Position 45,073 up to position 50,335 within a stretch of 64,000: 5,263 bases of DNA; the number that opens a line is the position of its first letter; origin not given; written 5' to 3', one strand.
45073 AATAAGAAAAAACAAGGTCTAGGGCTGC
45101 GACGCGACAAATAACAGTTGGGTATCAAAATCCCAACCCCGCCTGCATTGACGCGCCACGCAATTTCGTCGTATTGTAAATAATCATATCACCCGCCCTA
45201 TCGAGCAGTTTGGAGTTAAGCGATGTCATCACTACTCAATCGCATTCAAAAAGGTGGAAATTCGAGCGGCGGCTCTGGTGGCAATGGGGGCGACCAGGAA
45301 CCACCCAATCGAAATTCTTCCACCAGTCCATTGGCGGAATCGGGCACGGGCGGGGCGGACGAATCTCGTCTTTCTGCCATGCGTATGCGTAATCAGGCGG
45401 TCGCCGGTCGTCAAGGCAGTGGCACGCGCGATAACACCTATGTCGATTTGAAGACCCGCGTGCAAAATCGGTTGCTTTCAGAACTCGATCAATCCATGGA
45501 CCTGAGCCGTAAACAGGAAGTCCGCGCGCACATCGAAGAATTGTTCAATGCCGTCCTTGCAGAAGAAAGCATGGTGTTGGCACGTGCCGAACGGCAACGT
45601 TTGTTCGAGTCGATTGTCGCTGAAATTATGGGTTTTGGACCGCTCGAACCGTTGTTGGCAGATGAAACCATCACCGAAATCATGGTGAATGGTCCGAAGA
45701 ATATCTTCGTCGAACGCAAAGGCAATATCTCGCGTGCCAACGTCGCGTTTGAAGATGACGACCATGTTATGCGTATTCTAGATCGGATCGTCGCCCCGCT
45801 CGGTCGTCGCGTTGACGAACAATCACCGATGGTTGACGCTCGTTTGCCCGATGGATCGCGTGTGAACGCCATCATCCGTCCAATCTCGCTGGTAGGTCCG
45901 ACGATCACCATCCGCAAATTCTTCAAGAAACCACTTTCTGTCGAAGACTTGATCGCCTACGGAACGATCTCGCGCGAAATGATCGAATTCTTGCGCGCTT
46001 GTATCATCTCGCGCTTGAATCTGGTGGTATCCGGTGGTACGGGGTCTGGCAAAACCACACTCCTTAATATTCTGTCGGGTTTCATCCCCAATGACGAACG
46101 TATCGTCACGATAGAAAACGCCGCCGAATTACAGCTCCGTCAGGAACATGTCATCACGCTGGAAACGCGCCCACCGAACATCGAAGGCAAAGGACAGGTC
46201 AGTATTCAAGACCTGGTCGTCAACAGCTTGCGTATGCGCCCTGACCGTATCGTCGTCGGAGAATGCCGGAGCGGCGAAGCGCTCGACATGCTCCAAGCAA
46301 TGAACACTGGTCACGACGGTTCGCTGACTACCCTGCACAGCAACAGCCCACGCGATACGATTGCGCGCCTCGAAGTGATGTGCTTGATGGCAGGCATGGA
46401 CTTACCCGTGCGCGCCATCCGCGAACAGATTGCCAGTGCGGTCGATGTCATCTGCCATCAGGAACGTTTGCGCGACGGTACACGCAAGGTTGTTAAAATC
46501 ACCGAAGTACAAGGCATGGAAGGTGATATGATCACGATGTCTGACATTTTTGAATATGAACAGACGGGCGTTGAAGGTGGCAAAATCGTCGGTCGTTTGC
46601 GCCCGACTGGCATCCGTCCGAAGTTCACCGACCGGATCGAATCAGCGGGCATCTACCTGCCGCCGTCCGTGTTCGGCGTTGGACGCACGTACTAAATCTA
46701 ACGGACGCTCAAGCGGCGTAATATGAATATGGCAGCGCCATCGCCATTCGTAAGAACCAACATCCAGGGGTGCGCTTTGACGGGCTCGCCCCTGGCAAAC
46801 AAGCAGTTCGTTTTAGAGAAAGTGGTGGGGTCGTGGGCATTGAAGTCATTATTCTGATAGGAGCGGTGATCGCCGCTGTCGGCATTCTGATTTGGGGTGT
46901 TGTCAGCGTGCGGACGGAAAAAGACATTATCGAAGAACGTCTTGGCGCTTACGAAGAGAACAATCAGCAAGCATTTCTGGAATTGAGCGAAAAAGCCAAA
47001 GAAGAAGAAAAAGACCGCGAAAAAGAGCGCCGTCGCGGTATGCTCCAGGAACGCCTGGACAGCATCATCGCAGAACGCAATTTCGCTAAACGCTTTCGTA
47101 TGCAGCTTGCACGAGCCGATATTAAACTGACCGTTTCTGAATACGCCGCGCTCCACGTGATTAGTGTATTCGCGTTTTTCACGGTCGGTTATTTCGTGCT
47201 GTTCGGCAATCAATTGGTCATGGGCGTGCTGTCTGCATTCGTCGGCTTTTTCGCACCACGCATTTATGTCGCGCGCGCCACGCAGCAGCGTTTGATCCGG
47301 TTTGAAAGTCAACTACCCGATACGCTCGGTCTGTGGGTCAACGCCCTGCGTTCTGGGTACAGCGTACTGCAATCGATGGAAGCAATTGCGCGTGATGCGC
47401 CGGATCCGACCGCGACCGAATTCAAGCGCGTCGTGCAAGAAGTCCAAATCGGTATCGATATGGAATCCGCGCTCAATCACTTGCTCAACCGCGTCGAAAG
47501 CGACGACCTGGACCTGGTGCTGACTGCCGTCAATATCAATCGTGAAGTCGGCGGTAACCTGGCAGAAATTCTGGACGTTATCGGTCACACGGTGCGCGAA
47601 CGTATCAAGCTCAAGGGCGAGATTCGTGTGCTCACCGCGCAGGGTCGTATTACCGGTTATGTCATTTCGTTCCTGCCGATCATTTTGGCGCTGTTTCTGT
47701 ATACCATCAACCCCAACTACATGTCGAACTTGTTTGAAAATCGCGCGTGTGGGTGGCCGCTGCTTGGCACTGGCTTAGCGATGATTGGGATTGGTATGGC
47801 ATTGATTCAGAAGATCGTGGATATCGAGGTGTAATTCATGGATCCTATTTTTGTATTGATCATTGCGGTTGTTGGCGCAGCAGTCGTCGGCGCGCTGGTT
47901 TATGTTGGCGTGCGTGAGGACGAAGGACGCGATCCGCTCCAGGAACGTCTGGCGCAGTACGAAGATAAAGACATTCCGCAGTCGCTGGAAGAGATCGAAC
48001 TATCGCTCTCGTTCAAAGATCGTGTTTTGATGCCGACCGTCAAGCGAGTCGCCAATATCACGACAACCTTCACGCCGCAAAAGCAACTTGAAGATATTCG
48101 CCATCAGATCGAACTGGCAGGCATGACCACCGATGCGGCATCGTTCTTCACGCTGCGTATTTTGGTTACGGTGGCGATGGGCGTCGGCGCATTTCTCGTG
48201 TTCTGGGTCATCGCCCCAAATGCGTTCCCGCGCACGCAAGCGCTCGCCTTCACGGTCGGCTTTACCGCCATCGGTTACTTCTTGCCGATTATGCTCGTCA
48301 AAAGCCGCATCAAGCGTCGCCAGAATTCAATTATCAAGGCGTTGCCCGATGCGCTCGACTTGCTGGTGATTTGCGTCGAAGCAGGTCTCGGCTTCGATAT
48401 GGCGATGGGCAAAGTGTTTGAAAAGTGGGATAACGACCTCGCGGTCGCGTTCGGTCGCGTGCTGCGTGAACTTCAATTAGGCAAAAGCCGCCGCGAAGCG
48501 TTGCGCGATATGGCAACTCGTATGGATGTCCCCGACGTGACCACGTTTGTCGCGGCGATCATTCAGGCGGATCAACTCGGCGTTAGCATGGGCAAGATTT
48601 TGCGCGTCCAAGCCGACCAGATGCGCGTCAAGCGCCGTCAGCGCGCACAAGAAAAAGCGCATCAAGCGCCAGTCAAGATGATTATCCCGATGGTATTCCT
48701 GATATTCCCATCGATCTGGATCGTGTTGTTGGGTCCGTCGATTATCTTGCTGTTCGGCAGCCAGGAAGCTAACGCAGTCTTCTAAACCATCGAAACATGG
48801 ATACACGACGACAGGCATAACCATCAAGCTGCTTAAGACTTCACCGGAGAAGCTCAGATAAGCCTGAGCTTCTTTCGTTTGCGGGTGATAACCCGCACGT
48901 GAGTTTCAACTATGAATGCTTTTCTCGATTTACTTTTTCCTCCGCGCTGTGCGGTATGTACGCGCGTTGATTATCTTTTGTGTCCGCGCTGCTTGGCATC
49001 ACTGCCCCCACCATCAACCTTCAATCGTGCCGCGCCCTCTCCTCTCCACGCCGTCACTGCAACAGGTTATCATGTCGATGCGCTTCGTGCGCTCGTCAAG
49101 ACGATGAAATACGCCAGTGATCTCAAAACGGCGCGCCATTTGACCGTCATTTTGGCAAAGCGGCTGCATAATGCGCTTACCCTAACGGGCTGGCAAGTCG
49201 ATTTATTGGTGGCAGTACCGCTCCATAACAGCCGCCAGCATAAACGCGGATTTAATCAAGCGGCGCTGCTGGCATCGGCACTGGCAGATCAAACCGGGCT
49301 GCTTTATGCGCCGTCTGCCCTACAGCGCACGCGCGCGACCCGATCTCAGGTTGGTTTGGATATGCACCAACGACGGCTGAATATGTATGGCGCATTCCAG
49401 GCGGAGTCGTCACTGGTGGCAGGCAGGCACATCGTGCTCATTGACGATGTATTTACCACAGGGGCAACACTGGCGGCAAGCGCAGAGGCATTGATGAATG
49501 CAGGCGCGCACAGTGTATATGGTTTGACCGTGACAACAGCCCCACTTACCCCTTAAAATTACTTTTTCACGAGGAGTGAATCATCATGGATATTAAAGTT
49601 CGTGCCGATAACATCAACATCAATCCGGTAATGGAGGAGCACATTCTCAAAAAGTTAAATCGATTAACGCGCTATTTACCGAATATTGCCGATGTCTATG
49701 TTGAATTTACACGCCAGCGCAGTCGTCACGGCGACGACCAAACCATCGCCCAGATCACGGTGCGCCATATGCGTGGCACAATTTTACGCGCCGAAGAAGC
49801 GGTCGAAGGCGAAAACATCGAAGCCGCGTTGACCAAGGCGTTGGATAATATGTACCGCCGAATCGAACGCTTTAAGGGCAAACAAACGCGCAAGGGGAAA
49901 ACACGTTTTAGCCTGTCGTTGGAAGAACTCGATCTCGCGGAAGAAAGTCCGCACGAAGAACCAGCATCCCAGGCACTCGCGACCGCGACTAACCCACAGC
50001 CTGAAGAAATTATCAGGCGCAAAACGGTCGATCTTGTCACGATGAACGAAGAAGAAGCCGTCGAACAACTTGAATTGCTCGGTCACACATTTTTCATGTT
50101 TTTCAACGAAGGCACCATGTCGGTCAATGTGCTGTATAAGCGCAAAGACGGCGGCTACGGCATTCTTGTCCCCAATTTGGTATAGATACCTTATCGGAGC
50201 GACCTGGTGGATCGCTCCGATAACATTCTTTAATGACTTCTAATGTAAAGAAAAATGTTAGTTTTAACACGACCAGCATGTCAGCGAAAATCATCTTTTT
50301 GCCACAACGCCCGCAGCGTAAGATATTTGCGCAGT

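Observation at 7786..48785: Split Tad pilus locus bracketing a GT-C glycosylation line: candidate glyco-pilus system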

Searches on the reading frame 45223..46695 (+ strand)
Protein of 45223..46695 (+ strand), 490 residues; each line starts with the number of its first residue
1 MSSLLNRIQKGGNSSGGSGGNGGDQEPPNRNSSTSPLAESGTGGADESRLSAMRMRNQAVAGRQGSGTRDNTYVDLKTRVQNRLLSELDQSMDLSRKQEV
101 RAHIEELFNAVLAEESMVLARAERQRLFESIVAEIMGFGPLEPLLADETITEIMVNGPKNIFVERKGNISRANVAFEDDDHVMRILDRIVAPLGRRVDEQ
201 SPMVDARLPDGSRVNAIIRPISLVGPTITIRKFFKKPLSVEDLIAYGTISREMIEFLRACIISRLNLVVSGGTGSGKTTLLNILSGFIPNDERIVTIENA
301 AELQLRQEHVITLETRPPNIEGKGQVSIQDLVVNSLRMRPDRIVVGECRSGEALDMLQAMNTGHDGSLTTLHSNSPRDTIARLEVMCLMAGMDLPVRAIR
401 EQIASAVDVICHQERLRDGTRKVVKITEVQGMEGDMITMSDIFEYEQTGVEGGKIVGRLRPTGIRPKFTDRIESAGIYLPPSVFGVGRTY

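Call 5: search_protein_families(library=pfam, proteins=[window:45223-46695:+], max_evalue=0.01)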
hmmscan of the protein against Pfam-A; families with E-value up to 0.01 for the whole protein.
window:45223-46695:+ (490 aa): 2 families
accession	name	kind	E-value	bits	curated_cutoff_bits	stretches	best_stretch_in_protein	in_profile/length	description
PF00437.27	T2SSE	-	5.8e-65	219.8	24.9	1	137-417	4-279/370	Type II/IV secretion system protein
PF00005.33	ABC_tran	-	0.00016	22.7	25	1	267-301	14-48/137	ABC transporter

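Call 56: search_protein_families(library=ncbifam, proteins=[window:45223-46695:+], max_evalue=0.001)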
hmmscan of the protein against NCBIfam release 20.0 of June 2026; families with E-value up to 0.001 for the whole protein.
window:45223-46695:+ (490 aa): 25 families
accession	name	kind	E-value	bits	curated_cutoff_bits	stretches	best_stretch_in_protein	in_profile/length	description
TIGR03819.1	heli_sec_ATPase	hypoth_equivalog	1.7e-103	346.4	373.15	1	99-427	13-339/340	TadA family conjugal transfer-associated ATPase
TIGR02788.1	VirB11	equivalog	3.3e-69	233.3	249.95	2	251-426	131-306/308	P-type DNA transfer ATPase VirB11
NF058587.1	archaellum_moto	equivalog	1.6e-64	218.6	550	1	87-446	99-452/527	archaellum flagellar ATPase motor FlaI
TIGR02782.1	TrbB_P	equivalog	3.6e-61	207.1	304.55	1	144-433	17-297/303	P-type conjugative transfer ATPase TrbB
NF010475.0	PRK13900.1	equivalog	7.6e-58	196.1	389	2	251-427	147-323/333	type IV secretion system ATPase VirB11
NF010407.0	PRK13833.1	subfamily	2.6e-48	165.1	499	1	145-436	26-307/323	conjugal transfer protein TrbB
NF010469.0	PRK13894.1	subfamily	1.8e-47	162.3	508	1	141-434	27-313/320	conjugal transfer ATPase TrbB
NF053672.1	bindosome_BasE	exception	1.1e-40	139.8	1000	1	139-433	139-434/512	bindosome assembly system ATPase subunit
NF010425.0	PRK13851.1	equivalog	7.5e-37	127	461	2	252-414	150-313/344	type IV secretion system protein VirB11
TIGR02525.1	plasmid_TraJ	equivalog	2.2e-14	53.2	368.3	1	268-425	153-309/372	plasmid transfer ATPase TraJ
NF041000.1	ATPase_ComGA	equivalog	4.2e-14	52.2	300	1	267-387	131-246/267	competence type IV pilus ATPase ComGA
TIGR01420.1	pilT_fam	subfamily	9.1e-14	51.4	319.1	1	165-428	29-281/343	PilT/PilU family type 4a pilus ATPase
NF007755.0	PRK10436.1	equivalog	2.1e-12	46.4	617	1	247-389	202-338/465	type II secretion system protein GspE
TIGR02533.1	type_II_gspE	equivalog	1.9e-10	40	630.25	1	249-387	227-360/486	type II secretion system ATPase GspE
TIGR02538.1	type_IV_pilB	equivalog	3.3e-10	39.2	675.65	1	256-389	308-435/564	type IV-A pilus assembly ATPase PilB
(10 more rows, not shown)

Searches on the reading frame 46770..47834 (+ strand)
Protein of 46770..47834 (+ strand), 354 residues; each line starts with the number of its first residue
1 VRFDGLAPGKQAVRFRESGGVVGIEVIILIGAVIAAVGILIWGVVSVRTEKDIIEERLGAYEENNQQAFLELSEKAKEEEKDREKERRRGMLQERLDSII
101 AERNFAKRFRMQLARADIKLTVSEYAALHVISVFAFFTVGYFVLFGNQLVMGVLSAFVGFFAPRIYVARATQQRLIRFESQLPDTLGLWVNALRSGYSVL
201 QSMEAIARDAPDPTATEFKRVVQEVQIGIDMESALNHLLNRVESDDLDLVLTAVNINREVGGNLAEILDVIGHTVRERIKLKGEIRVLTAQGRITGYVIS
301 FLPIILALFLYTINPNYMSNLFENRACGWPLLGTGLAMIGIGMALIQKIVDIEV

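Call 5: search_protein_families(library=pfam, proteins=[window:46770-47834:+], max_evalue=0.01)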
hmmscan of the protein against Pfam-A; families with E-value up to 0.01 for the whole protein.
window:46770-47834:+ (354 aa): 1 family
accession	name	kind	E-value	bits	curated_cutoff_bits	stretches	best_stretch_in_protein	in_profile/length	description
PF00482.28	T2SSF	-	2.8e-19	69.7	25.2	1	188-311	4-124/125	Type II secretion system (T2SS), protein F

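Call 56: search_protein_families(library=ncbifam, proteins=[window:46770-47834:+], max_evalue=0.001)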
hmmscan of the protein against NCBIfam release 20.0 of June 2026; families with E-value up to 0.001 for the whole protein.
window:46770-47834:+ (354 aa): 1 family
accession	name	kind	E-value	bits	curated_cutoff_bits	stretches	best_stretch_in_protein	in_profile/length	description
NF046075.1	UpsF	equivalog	2e-05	23.6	400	1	118-307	255-436/484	membrane pilin protein UpsF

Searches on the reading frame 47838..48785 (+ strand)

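Call 5: search_protein_families(library=pfam, proteins=[window:47838-48785:+], max_evalue=0.01)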
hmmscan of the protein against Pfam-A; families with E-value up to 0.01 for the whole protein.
window:47838-48785:+ (315 aa): 1 family
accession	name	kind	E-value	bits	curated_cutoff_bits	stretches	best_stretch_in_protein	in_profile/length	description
PF00482.28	T2SSF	-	1.7e-15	57.5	25.2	1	172-298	1-124/125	Type II secretion system (T2SS), protein F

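Call 56: search_protein_families(library=ncbifam, proteins=[window:47838-48785:+], max_evalue=0.001)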
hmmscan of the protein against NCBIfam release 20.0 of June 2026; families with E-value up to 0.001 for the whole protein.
window:47838-48785:+ (315 aa): 0 families

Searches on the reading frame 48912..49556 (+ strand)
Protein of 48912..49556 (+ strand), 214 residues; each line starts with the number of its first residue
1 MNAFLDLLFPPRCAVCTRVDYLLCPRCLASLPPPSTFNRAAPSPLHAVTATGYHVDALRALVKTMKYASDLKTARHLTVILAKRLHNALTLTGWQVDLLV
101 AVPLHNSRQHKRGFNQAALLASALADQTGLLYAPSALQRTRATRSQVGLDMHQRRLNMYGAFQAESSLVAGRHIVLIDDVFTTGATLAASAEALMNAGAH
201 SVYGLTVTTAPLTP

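Call 5: search_protein_families(library=pfam, proteins=[window:48912-49556:+], max_evalue=0.01)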
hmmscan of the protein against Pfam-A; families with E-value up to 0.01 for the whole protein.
window:48912-49556:+ (214 aa): 3 families
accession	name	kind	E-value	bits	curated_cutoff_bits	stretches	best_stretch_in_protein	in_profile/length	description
PF00156.33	Pribosyltran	-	9.7e-08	31.9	26.3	1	115-202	42-118/158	Phosphoribosyl transferase domain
PF18912.6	DZR_2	-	4e-06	27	27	1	4-33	1-33/56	Double zinc ribbon domain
PF15609.12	PRTase_2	-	0.0014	18.6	28.8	1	159-202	109-150/188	Phosphoribosyl transferase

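Call 56: search_protein_families(library=ncbifam, proteins=[window:48912-49556:+], max_evalue=0.001)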
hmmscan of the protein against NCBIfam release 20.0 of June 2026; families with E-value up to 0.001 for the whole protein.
window:48912-49556:+ (214 aa): 19 families
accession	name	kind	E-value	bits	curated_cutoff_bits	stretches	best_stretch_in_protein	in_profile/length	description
NF008616.0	PRK11595.1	equivalog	1.3e-35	122.9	304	1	11-203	38-219/227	DNA utilization protein GntX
TIGR00201.1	comF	subfamily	1.7e-29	103.2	233.55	1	13-206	1-187/190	ComF family protein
TIGR01251.1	ribP_PPkin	subfamily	9.2e-08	31.3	113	1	63-205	88-244/309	ribose-phosphate diphosphokinase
NF002095.0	PRK00934.1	equivalog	1.9e-06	27.3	296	1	156-206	201-240/287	ribose-phosphate diphosphokinase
NF002320.0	PRK01259.1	subfamily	2.8e-06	26.9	297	1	169-205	212-248/316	ribose-phosphate diphosphokinase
NF002618.0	PRK02269.1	equivalog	4.2e-06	26.6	460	1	167-206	213-252/321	ribose-phosphate diphosphokinase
NF005537.0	PRK07199.1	subfamily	5.4e-06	25.7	322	1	165-204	205-244/301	ribose-phosphate diphosphokinase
NF003549.0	PRK05205.1-5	equivalog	1.4e-05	24.6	138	1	111-202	42-130/182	bifunctional pyr operon transcriptional regulator/uracil phosphoribosyltransferase PyrR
NF002620.0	PRK02277.1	subfamily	2.2e-05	24.2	115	1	151-203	121-173/201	orotate phosphoribosyltransferase-like protein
NF002686.0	PRK02458.1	equivalog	2.2e-05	24.1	506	1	169-205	216-252/323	ribose-phosphate diphosphokinase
NF005592.0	PRK07322.1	subfamily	4.5e-05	22.9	143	1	167-207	116-156/180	adenine phosphoribosyltransferase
NF002844.0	PRK03092.1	equivalog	5.7e-05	22.5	438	1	169-203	221-255/326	ribose-phosphate diphosphokinase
NF006605.0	PRK09162.1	equivalog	6.3e-05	22.4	181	1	167-203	94-130/183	hypoxanthine-guanine phosphoribosyltransferase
TIGR00336.1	pyrE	equivalog_domain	0.00028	20.7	106.8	1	165-200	102-137/173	orotate phosphoribosyltransferase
NF002635.0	PRK02304.1-4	subfamily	0.00031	20.3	146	1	168-200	112-144/188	adenine phosphoribosyltransferase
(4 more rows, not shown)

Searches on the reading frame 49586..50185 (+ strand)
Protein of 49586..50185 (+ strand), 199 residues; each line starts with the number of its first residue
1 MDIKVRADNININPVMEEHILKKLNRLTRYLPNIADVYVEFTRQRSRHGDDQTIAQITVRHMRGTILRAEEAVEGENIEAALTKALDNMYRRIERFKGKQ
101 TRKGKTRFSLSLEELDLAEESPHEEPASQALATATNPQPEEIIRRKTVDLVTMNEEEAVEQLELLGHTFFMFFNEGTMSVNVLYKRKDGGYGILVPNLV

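Call 5: search_protein_families(library=pfam, proteins=[window:49586-50185:+], max_evalue=0.01)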
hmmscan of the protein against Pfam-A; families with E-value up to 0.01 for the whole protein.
window:49586-50185:+ (199 aa): 2 families
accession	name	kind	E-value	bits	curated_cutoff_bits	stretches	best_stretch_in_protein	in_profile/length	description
PF16321.10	Ribosom_S30AE_C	-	9.8e-24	83.3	25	1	139-193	3-57/57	Sigma 54 modulation/S30EA ribosomal protein C terminus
PF02482.25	Ribosomal_S30AE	-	2.6e-16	60.5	23.7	1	3-100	1-87/88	Sigma 54 modulation protein / S30EA ribosomal protein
